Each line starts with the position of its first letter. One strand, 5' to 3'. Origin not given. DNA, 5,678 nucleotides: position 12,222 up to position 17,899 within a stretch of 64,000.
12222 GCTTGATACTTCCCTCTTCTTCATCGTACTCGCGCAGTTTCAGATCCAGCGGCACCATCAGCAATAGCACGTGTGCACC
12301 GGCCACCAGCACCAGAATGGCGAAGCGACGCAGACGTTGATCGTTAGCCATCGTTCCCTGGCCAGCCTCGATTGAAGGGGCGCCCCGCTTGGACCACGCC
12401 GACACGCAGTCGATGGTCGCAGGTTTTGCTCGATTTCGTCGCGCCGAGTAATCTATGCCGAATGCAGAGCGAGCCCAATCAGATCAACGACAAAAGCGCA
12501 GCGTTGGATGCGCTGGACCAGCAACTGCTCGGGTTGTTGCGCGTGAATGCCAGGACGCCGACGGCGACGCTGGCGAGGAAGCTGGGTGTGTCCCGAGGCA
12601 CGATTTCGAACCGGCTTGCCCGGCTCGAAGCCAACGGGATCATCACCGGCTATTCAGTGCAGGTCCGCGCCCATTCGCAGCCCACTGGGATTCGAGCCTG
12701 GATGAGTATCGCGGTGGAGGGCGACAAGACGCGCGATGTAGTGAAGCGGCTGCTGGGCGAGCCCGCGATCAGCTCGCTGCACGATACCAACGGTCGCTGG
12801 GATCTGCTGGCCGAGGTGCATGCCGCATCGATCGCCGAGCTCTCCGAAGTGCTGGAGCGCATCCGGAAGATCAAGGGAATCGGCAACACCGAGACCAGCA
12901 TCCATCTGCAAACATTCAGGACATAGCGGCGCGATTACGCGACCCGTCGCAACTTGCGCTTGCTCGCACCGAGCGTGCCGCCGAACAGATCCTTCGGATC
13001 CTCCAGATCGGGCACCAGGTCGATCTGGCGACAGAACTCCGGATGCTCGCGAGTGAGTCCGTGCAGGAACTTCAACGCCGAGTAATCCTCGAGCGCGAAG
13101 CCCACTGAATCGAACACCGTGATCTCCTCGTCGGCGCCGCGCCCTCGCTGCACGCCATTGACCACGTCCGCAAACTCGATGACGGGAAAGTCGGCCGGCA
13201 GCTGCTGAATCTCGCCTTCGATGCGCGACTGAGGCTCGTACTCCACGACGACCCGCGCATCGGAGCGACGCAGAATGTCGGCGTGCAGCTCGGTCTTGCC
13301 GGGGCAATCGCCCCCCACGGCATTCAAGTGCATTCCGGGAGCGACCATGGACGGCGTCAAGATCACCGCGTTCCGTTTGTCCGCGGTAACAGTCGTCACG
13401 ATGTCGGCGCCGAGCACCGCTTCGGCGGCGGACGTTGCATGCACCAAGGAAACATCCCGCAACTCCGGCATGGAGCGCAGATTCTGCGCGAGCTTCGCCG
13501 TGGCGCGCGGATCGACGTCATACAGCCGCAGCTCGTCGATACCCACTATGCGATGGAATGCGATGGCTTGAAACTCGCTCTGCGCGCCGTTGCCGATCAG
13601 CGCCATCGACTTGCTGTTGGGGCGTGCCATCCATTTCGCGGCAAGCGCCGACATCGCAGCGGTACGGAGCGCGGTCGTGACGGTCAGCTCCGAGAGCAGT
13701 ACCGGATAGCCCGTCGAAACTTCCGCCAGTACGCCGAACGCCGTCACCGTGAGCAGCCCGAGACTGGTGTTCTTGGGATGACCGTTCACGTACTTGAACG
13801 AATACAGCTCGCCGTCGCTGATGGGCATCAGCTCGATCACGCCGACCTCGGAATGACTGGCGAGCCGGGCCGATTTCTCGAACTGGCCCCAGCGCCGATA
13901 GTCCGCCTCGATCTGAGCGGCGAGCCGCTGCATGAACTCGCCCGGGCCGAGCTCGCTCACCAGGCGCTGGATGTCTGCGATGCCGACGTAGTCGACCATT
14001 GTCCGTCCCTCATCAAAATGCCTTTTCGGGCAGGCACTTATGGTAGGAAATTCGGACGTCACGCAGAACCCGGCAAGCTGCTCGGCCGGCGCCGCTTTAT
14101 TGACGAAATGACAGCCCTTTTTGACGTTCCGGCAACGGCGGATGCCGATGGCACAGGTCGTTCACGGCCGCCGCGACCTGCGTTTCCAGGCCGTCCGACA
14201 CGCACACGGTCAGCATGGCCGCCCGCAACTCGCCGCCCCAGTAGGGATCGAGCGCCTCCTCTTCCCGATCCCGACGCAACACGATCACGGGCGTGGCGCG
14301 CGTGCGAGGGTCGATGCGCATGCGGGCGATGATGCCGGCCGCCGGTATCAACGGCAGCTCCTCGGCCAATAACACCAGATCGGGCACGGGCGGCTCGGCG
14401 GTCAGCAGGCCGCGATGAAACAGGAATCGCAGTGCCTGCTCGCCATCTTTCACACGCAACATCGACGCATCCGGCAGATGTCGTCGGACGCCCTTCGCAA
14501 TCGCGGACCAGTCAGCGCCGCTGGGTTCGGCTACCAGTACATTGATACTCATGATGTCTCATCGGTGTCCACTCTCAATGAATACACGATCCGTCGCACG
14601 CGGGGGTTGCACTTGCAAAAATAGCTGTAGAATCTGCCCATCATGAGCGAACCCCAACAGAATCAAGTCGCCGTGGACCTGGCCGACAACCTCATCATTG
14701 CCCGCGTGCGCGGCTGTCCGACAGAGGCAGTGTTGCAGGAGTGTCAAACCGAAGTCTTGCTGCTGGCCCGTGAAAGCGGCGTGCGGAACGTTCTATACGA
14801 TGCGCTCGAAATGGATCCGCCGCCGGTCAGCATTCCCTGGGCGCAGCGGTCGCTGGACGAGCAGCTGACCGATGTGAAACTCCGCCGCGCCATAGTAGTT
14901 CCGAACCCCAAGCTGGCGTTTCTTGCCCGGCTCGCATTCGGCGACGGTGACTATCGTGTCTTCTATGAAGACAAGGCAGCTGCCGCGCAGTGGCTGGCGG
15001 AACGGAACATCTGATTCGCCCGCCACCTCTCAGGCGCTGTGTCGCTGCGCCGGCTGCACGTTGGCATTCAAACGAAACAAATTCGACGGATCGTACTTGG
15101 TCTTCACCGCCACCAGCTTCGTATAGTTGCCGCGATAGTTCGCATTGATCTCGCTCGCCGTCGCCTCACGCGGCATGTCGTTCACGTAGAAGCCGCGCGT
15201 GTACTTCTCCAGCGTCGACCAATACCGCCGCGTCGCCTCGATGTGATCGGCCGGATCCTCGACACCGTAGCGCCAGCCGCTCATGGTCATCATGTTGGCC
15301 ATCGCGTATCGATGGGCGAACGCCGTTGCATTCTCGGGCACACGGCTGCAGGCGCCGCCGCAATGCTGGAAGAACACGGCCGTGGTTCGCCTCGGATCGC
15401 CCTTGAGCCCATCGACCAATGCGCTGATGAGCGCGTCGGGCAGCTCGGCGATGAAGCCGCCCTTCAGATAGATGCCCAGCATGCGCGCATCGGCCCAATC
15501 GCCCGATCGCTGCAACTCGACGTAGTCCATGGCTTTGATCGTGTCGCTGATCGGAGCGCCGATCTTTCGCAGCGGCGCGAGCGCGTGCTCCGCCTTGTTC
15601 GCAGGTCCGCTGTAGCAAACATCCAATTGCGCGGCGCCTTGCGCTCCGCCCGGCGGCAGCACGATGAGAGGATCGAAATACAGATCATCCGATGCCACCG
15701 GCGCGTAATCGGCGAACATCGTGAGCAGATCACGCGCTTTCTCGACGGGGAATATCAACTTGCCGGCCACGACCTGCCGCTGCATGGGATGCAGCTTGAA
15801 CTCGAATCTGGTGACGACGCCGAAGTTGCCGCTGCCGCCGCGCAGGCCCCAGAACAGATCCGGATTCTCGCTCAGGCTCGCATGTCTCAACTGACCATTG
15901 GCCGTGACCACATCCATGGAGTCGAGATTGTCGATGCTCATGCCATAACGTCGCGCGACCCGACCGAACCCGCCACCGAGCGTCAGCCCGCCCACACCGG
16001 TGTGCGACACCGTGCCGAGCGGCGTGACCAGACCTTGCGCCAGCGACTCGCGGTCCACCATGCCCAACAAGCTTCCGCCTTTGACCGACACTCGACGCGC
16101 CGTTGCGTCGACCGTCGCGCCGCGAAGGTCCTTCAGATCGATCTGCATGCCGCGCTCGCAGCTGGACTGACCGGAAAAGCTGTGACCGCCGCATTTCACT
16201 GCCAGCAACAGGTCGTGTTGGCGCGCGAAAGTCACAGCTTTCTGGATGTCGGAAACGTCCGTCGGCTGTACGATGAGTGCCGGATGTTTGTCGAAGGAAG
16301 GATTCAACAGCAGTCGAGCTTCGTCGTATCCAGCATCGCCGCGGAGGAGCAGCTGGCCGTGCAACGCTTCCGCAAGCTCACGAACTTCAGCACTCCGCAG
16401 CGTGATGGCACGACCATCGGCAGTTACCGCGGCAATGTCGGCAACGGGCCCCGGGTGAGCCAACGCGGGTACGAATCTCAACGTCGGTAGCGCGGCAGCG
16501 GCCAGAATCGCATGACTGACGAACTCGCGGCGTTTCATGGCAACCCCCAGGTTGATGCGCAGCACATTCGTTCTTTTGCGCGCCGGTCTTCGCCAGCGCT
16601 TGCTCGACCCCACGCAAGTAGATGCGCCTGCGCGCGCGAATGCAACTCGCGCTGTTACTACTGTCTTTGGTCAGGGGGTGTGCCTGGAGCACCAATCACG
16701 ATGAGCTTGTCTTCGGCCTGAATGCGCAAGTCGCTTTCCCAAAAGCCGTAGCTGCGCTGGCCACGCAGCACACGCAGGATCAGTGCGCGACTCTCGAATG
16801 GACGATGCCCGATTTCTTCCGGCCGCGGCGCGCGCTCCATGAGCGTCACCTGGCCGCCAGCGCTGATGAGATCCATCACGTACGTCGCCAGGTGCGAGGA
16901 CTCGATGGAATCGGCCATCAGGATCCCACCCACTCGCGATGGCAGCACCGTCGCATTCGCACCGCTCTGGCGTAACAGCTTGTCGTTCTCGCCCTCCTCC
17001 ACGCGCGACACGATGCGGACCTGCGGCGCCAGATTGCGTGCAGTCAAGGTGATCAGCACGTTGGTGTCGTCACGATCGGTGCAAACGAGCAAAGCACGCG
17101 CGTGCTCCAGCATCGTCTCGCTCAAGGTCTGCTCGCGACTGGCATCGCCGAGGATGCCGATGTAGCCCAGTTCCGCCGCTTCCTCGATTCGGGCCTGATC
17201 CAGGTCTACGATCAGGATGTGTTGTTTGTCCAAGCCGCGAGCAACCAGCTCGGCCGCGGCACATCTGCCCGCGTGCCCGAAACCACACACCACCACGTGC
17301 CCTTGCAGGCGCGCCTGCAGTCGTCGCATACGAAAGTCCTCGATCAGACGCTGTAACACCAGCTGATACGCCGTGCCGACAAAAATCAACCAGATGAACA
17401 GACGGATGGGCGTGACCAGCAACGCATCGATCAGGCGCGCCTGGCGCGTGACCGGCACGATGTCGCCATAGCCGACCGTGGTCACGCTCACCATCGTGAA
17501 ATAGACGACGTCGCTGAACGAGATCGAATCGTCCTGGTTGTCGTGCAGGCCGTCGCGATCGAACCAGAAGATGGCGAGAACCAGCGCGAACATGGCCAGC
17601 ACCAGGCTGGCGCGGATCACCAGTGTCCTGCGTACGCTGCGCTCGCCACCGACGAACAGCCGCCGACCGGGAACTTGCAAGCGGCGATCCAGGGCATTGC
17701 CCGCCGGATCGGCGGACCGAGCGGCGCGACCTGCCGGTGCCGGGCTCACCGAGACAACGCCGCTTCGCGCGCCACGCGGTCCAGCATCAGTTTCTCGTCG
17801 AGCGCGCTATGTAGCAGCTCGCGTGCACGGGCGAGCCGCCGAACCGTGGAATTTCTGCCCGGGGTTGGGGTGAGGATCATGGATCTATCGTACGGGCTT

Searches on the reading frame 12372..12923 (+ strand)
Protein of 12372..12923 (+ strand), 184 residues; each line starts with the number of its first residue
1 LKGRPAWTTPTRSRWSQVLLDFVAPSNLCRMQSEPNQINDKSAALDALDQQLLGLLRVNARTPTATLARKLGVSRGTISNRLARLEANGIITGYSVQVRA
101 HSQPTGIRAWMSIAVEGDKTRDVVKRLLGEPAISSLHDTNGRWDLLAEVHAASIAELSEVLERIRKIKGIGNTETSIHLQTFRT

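Call 61: search_protein_families(library=pfam, proteins=[window:12372-12923:+], max_evalue=0.00001)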
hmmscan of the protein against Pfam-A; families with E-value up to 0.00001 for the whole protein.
window:12372-12923:+ (184 aa): 4 families
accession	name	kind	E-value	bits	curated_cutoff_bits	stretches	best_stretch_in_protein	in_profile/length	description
PF01037.27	AsnC_trans_reg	-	5.5e-16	58.7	25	1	112-181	2-73/73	Lrp/AsnC ligand binding domain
PF13404.12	HTH_AsnC-type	-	1.5e-13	50.7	27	1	45-86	1-42/42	AsnC-type helix-turn-helix domain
PF13412.12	HTH_24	-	1.7e-11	43.9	21.9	1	45-92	1-48/48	Winged helix-turn-helix DNA-binding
PF08279.18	HTH_11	-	1.6e-06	28.4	25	1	51-96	4-44/55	HTH domain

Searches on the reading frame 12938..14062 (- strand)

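Call 61: search_protein_families(library=pfam, proteins=[window:12938-14062:-], max_evalue=0.00001)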
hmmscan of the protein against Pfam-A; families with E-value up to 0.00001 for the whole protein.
window:12938-14062:- (375 aa): 1 family
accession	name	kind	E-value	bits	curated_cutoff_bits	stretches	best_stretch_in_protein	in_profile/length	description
PF02423.21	OCD_Mu_crystall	-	2e-104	349.4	24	1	35-334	8-307/314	Ornithine cyclodeaminase/mu-crystallin family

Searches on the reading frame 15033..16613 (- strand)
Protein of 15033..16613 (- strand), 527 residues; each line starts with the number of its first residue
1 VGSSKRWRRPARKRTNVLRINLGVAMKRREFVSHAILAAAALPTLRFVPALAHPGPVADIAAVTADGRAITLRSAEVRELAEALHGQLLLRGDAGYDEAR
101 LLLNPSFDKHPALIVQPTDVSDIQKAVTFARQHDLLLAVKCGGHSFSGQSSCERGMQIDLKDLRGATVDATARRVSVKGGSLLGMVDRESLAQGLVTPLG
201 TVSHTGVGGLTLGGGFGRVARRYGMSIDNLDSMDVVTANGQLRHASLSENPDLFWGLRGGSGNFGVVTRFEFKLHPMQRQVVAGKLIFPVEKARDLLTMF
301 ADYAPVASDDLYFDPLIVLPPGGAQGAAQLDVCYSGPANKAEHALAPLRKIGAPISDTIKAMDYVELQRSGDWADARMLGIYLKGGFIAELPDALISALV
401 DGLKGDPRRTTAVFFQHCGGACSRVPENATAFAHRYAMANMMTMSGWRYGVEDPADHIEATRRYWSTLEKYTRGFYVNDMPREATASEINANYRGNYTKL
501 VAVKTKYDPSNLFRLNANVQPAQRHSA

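Call 61: search_protein_families(library=pfam, proteins=[window:15033-16613:-], max_evalue=0.00001)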
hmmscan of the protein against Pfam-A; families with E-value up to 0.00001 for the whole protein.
window:15033-16613:- (527 aa): 2 families
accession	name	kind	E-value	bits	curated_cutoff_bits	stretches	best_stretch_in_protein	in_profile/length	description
PF01565.28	FAD_binding_4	-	4.5e-28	98.1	26.4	1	111-245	1-138/139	FAD binding domain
PF08031.17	BBE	-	8.5e-09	35.7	20.6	1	493-519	18-44/45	Berberine and berberine like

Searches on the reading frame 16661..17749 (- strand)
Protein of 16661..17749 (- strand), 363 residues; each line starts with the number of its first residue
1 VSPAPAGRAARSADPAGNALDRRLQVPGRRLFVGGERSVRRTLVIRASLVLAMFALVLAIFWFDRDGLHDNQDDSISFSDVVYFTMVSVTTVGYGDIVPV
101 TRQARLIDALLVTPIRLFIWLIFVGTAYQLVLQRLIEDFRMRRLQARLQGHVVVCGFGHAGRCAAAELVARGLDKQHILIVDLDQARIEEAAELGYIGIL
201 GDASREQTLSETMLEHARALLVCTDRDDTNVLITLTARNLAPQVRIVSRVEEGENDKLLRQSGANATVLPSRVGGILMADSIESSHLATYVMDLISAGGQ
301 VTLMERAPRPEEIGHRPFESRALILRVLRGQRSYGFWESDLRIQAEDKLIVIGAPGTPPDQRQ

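Call 61: search_protein_families(library=pfam, proteins=[window:16661-17749:-], max_evalue=0.00001)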
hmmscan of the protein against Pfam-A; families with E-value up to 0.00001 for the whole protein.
window:16661-17749:- (363 aa): 2 families
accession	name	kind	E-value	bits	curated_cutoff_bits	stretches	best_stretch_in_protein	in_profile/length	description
PF02254.24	TrkA_N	-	1.4e-27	96.7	23.8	1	152-270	1-116/116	TrkA-N domain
PF07885.22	Ion_trans_2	-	8.2e-13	48.5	22.5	1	53-129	6-75/79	Ion channel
